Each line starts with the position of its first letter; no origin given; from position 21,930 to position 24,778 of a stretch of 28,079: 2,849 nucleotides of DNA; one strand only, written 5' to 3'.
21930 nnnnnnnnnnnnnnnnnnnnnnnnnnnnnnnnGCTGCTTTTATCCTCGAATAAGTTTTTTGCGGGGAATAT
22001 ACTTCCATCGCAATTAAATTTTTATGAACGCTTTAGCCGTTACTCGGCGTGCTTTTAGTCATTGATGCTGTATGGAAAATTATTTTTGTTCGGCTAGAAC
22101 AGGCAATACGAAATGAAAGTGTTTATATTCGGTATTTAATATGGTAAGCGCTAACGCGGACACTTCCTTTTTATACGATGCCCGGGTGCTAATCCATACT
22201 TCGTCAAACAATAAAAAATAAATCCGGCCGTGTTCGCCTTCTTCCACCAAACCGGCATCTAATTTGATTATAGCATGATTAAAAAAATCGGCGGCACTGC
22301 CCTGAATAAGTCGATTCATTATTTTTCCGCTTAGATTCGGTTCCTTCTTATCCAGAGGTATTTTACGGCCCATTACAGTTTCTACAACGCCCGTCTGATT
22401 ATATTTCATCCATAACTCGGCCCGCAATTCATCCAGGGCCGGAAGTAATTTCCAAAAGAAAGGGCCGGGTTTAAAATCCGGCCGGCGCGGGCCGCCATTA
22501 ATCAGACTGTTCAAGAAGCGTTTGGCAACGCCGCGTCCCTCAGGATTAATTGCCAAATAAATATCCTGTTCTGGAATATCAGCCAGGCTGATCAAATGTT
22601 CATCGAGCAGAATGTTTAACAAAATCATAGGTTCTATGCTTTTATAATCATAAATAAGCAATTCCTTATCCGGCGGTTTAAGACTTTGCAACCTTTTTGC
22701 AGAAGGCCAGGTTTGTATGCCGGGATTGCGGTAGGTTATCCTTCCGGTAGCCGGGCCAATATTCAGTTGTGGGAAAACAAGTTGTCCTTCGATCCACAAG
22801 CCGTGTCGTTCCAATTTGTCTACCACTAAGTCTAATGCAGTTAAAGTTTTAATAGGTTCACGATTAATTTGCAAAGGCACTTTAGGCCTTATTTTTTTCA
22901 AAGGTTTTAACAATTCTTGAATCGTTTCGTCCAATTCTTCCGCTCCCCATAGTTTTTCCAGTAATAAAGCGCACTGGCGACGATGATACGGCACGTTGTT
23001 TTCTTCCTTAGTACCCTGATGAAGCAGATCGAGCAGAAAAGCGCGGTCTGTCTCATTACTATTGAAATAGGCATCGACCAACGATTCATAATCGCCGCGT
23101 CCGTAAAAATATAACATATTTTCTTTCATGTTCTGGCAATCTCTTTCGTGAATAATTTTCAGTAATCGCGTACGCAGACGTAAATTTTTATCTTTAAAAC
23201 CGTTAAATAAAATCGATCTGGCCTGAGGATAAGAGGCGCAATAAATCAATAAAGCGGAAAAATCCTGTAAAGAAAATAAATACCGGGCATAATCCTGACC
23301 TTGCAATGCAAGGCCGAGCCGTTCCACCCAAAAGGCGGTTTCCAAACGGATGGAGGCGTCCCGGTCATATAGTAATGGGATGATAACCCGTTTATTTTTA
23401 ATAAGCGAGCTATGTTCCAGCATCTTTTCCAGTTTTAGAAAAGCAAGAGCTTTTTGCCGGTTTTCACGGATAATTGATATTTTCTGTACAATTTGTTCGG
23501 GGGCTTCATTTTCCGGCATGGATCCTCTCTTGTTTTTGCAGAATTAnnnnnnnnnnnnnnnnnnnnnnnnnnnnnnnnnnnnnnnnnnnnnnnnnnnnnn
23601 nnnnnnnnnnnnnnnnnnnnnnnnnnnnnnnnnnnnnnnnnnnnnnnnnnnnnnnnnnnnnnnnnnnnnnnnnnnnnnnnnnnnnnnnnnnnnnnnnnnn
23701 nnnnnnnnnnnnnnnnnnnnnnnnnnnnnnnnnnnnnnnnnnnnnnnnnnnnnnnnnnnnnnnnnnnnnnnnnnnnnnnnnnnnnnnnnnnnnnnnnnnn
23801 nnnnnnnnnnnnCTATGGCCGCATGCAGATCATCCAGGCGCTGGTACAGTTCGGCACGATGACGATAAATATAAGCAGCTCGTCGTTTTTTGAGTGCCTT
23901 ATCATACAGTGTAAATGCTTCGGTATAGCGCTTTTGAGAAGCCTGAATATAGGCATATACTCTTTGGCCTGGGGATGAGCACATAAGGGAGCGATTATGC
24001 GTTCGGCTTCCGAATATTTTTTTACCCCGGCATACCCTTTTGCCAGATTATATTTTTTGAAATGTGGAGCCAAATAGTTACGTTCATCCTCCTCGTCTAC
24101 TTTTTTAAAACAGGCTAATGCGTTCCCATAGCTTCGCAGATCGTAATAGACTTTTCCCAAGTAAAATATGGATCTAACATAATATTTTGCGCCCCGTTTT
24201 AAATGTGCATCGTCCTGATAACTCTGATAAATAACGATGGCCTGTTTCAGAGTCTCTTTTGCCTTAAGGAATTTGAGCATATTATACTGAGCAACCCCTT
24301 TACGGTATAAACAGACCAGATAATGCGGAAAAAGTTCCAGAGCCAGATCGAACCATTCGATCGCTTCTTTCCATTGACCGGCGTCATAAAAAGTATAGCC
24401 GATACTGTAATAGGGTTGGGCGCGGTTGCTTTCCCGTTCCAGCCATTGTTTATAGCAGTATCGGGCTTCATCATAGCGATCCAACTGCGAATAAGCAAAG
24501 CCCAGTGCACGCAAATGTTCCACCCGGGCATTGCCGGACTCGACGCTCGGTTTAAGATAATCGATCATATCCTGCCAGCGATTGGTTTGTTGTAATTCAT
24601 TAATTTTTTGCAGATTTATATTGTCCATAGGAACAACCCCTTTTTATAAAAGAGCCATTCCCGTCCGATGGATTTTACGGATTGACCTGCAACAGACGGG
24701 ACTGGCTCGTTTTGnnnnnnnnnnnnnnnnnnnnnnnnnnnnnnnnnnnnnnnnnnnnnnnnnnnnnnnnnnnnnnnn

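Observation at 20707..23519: Thumbless family-A DNA polymerase domain protein encoded directly upstream of cas1-cas2 and the CRISPR leader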

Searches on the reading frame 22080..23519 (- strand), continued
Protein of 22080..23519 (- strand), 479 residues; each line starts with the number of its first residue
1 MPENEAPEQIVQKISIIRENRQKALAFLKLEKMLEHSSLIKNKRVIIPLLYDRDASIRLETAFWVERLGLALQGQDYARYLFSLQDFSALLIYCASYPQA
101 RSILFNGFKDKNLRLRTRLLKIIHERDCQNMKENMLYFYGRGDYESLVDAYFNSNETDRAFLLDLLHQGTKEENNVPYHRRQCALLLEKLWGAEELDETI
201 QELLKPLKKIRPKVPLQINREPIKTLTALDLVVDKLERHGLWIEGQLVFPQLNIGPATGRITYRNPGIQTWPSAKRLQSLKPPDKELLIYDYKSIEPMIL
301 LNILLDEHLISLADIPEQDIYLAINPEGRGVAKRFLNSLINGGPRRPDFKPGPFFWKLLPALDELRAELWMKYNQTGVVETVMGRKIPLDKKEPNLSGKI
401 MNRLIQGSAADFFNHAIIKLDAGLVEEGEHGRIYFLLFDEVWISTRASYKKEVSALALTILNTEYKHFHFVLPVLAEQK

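Call 89: search_protein_families(library=padloc, proteins=[P0066, P0071, P0074, P0076, P0083, P0087, P0089, P0093, P0095, P0104], max_evalue=0.00001)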
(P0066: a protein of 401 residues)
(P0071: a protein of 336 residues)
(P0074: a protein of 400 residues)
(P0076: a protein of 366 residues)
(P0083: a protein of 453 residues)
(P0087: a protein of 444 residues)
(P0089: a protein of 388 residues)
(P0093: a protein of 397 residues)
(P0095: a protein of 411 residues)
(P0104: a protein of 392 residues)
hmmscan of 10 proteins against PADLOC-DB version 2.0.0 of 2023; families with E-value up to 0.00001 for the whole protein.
P0066 (401 aa): 1 family
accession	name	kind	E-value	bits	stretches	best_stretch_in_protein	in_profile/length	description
PDLC03816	RTasPolA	-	2.8e-27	93.7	1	101-372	226-465/475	DRT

P0071 (336 aa): 1 family
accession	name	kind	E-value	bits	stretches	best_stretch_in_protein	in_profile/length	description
PDLC03816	RTasPolA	-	5.5e-44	148.8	1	31-320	209-465/475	DRT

P0074 (400 aa): 1 family
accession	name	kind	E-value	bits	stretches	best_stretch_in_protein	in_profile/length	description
PDLC03816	RTasPolA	-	2.3e-09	34.7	1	134-368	238-457/475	DRT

P0076 (366 aa): 1 family
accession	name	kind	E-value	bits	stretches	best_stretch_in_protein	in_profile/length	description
PDLC03816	RTasPolA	-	7.6e-45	151.7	1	2-360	140-470/475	DRT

P0083 (453 aa): 0 families

P0087 (444 aa): 1 family
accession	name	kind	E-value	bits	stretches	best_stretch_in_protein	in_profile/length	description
PDLC03816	RTasPolA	-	2e-24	84.4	1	52-413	112-462/475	DRT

P0089 (388 aa): 0 families

P0093 (397 aa): 1 family
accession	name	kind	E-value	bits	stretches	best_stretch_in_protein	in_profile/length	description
PDLC03816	RTasPolA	-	4.5e-36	122.7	1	17-360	133-450/475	DRT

P0095 (411 aa): 1 family
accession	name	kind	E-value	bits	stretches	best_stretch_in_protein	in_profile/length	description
PDLC03816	RTasPolA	-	2.1e-07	28.2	1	148-351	254-440/475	DRT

P0104 (392 aa): 0 families

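Call 93: fold_search(model_id=the predicted structure, library=viral)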
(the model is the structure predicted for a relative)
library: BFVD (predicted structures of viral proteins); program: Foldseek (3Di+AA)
matches with E <= 10: 451; with E <= 0.001: 91
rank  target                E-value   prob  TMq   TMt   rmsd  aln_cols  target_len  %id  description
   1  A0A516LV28            5.1e-10  1.00  0.44  0.35  18.7       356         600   18  (no name in the UniProt tables at hand)
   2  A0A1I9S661            1.3e-09  1.00  0.39  0.30  26.9       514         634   17  (no name in the UniProt tables at hand)
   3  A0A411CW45            1.5e-09  1.00  0.39  0.27  28.4       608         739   14  (no name in the UniProt tables at hand)
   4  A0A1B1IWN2            3.5e-09  1.00  0.41  0.29  27.1       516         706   16  (no name in the UniProt tables at hand)
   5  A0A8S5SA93            4.2e-09  1.00  0.41  0.33  27.9       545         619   14  DNA polymerase [Myoviridae sp. ctByu2]
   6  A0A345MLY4            7.9e-09  1.00  0.42  0.24  25.1       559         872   14  (no name in the UniProt tables at hand)
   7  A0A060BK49            1.2e-08  1.00  0.41  0.60   4.4       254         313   16  DNA-directed DNA polymerase [Podophage Lau218]
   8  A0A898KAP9            1.7e-08  1.00  0.41  0.39  28.2       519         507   13  (no name in the UniProt tables at hand)
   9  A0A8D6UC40            1.8e-08  1.00  0.40  0.20  25.1       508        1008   16  A-family DNA polymerase [Enterococcus phage Porthos]
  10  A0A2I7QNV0            1.9e-08  1.00  0.40  0.16  27.4       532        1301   15  (no name in the UniProt tables at hand)
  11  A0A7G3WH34            2.2e-08  1.00  0.40  0.34  28.2       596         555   14  DNA polymerase I [Arthronema virus TR020]
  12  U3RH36                2.4e-08  1.00  0.40  0.48  16.8       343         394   15  DNA-directed DNA polymerase (Fragment) [uncultured virus]
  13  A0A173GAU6            3.7e-08  1.00  0.41  0.27  27.1       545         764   15  (no name in the UniProt tables at hand)
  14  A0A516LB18            4.4e-08  1.00  0.39  0.27  29.3       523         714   15  (no name in the UniProt tables at hand)
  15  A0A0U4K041            4.8e-08  1.00  0.42  0.35  27.3       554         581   14  DNA polymerase I [Arthrobacter phage Jasmine]
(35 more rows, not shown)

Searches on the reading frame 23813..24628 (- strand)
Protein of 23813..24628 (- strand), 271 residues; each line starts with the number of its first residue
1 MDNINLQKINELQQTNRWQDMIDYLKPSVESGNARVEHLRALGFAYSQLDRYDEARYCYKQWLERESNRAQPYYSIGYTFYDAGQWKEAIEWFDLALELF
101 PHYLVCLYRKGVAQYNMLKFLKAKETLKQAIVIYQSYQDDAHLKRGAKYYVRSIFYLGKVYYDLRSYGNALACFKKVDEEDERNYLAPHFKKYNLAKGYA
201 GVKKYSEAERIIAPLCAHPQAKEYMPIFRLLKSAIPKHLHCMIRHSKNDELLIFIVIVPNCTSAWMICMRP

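Call 6: search_protein_families(library=pfam, proteins=[window:23813-24628:-], max_evalue=0.1)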
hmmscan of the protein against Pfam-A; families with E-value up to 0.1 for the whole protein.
window:23813-24628:- (271 aa): 16 families
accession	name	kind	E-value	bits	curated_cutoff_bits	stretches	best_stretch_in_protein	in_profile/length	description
PF00515.34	TPR_1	-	3.3e-17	61.9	27.8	4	71-103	2-34/34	Tetratricopeptide repeat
PF07719.23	TPR_2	-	1.2e-16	59.8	27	3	71-103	2-34/34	Tetratricopeptide repeat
PF13424.12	TPR_12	-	3.2e-12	46.9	30.1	3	39-100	6-75/77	Tetratricopeptide repeat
PF13181.12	TPR_8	-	1.7e-09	37.5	25.7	1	70-102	1-33/34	Tetratricopeptide repeat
PF13428.12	TPR_14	-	4.9e-09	36.4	23.5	1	73-110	4-41/44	Tetratricopeptide repeat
PF13414.12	TPR_11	-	1.6e-07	31.3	26.8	2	77-116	1-40/42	TPR repeat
PF12895.13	ANAPC3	-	1.8e-07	31.8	27.2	1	50-128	3-80/82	Anaphase-promoting complex, cyclosome, subunit 3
PF13174.12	TPR_6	-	4.8e-07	30.4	26.3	0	106-134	2-30/33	Tetratricopeptide repeat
PF13374.12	TPR_10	-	5.6e-07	29.8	27.5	0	39-61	5-27/42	Tetratricopeptide repeat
PF13432.12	TPR_16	-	6.1e-07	30.2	32.7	1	45-102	6-63/65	Tetratricopeptide repeat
PF14559.12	TPR_19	-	2.4e-06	28.2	25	1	81-131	2-52/68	Tetratricopeptide repeat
PF13371.12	TPR_9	-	4.9e-05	23.7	35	0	15-70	8-63/73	Tetratricopeptide repeat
PF13431.12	TPR_17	-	0.00043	20.8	24.4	0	58-91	1-34/34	Tetratricopeptide repeat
PF13176.12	TPR_7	-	0.0073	16.8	27.9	0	75-99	4-28/36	Tetratricopeptide repeat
PF25068.1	ARM_TT21_4th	-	0.061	14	30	0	158-224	6-67/153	Tetratricopeptide repeat protein 21 forth ARM domain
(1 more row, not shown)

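Call 86: search_protein_families(library=padloc, proteins=[window:23813-24628:-], max_evalue=0.001)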
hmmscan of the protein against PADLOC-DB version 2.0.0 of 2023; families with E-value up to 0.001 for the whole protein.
window:23813-24628:- (271 aa): 1 family
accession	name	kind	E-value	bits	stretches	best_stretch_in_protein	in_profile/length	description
PDLC01172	TPR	-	1.2e-16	58.6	1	5-211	47-280/448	TPR repeats containing protein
